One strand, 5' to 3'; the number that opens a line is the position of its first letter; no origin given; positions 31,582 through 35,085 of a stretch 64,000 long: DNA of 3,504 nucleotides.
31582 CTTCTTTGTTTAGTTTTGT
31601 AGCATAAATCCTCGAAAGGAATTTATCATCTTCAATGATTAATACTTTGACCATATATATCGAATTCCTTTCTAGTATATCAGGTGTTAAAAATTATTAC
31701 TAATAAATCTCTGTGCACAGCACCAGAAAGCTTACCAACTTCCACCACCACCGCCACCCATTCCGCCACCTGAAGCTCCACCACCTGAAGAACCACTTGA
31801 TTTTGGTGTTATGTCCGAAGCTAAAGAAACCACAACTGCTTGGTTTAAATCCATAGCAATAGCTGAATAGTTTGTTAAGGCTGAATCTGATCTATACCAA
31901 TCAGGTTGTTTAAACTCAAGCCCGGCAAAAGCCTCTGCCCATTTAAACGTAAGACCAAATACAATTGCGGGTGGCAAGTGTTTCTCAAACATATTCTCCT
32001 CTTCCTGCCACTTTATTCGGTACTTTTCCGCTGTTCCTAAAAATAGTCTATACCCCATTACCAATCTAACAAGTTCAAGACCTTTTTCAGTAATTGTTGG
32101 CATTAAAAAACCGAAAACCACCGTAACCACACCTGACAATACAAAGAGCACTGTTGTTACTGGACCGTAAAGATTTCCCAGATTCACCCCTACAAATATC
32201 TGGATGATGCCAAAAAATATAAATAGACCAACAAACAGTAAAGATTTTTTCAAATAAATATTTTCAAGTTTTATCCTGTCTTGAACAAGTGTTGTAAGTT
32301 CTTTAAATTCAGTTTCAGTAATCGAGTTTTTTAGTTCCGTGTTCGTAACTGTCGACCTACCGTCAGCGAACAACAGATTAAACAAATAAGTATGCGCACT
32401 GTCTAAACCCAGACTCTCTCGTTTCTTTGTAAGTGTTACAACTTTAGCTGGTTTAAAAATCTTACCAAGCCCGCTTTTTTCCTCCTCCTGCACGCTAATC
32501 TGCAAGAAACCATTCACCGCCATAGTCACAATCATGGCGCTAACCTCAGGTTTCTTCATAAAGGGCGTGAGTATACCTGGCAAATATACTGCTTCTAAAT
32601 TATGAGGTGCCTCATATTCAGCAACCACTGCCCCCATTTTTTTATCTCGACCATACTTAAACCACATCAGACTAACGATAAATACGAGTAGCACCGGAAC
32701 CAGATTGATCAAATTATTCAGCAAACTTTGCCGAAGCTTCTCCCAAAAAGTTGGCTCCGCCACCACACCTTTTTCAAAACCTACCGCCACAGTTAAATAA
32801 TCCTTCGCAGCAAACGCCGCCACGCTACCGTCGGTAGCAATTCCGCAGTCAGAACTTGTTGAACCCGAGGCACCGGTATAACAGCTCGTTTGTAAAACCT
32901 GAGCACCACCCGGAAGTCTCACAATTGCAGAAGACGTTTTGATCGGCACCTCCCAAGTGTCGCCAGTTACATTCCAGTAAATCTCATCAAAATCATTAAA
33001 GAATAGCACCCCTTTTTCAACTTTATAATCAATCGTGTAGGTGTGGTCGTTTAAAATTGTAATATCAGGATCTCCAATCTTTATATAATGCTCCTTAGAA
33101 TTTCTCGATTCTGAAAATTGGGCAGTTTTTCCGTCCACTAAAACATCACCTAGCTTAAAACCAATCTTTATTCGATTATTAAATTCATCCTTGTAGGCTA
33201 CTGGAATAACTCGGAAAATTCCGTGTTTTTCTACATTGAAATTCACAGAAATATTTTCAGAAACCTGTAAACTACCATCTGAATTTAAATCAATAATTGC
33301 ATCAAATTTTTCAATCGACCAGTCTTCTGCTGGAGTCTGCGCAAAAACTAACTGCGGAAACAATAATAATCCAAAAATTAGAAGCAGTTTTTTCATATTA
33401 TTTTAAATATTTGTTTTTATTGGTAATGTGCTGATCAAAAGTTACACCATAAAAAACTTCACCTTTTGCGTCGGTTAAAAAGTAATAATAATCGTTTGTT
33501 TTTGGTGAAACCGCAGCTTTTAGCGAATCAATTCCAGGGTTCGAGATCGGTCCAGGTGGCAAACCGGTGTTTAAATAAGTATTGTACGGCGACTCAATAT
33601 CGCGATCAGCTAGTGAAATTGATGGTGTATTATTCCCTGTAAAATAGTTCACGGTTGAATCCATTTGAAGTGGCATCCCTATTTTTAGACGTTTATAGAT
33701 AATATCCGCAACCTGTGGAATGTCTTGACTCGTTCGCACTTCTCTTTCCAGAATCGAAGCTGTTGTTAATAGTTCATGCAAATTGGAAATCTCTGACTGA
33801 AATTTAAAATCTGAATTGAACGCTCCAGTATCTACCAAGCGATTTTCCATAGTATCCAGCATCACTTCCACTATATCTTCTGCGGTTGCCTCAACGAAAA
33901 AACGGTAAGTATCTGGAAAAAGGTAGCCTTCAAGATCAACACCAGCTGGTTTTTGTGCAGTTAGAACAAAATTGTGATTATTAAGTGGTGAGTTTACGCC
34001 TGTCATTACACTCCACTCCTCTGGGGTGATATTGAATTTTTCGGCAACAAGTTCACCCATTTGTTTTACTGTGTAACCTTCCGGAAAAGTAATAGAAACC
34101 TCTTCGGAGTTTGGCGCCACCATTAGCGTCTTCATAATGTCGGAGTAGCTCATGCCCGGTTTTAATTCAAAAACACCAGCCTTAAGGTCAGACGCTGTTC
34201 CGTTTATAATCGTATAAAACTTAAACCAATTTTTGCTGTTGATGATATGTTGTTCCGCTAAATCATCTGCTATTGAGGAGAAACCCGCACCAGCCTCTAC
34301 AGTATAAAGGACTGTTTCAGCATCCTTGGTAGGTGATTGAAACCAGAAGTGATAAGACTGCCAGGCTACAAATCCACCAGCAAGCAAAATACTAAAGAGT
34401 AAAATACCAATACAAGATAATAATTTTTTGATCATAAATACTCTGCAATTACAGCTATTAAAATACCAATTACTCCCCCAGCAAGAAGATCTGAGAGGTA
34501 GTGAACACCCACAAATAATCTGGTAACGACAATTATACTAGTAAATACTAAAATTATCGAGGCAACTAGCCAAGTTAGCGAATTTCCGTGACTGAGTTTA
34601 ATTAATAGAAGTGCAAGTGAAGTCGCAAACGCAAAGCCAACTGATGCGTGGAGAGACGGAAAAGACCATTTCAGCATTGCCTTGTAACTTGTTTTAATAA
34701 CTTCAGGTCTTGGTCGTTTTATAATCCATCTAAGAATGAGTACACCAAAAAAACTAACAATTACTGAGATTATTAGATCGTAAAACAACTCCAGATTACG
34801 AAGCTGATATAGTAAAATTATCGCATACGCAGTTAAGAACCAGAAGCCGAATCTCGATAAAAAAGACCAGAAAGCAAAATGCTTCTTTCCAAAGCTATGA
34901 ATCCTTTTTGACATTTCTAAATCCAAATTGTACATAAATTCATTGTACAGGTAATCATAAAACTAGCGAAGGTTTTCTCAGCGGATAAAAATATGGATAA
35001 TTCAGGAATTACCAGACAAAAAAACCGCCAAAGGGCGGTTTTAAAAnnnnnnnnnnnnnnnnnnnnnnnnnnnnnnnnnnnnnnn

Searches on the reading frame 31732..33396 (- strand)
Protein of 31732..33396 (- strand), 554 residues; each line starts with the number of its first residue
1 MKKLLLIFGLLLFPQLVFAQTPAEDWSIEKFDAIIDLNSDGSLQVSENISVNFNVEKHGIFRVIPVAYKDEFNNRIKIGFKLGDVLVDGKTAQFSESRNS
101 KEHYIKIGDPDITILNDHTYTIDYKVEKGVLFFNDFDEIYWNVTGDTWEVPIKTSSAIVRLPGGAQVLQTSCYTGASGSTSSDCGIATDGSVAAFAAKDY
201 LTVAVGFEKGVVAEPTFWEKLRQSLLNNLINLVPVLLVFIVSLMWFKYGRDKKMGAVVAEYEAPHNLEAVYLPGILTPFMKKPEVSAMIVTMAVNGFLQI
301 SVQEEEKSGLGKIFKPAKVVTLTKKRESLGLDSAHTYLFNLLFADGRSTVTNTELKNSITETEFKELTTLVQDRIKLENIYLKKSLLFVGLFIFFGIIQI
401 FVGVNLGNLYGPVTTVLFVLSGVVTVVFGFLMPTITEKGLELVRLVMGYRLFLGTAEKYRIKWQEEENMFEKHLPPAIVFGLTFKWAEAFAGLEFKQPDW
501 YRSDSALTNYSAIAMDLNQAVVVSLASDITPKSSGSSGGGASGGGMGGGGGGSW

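Call 23: search_protein_families(library=ncbifam, proteins=[window:31732-33396:-], max_evalue=0.01)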
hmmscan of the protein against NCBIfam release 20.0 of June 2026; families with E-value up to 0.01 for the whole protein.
window:31732-33396:- (554 aa): 0 families

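Call 46: search_protein_families(library=pfam, proteins=[window:31732-33396:-], max_evalue=0.0001)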
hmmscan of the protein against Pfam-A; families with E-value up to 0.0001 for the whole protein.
window:31732-33396:- (554 aa): 2 families
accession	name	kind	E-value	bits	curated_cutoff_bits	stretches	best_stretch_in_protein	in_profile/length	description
PF09972.14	DUF2207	-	1.8e-29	103.6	24.4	1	27-207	1-172/172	Predicted membrane protein (DUF2207) N-terminal domain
PF20990.2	DUF2207_C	-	4.5e-19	69.6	33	1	260-490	3-247/247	Predicted membrane protein (DUF2207) C-terminal domain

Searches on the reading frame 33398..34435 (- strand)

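Call 23: search_protein_families(library=ncbifam, proteins=[window:33398-34435:-], max_evalue=0.01)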
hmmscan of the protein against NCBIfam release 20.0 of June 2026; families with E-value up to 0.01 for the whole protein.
window:33398-34435:- (345 aa): 2 families
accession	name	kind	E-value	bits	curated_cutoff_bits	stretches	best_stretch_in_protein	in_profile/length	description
TIGR00247.1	TIGR00247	hypoth_equivalog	8.9e-73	245.3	103.4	1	3-345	2-342/347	endolytic transglycosylase MltG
NF007619.0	PRK10270.1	equivalog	9.5e-41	139.9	532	1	2-345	1-332/340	cell division protein YceG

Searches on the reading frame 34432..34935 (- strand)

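Call 23: search_protein_families(library=ncbifam, proteins=[window:34432-34935:-], max_evalue=0.01)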
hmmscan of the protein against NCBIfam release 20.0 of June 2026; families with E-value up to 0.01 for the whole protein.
window:34432-34935:- (167 aa): 3 families
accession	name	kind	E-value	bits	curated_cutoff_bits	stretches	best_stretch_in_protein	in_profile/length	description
NF007975.0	PRK10699.1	equivalog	7.7e-08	32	261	1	77-166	144-228/254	phosphatidylglycerophosphatase B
NF047884.1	UdeprDiPSep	equivalog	2.2e-05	24.4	250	1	22-164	44-183/188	undecaprenyl-diphosphatase SepP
NF008813.0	PRK11837.1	equivalog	5.4e-05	23.2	229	1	50-164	60-168/202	undecaprenyl-diphosphate phosphatase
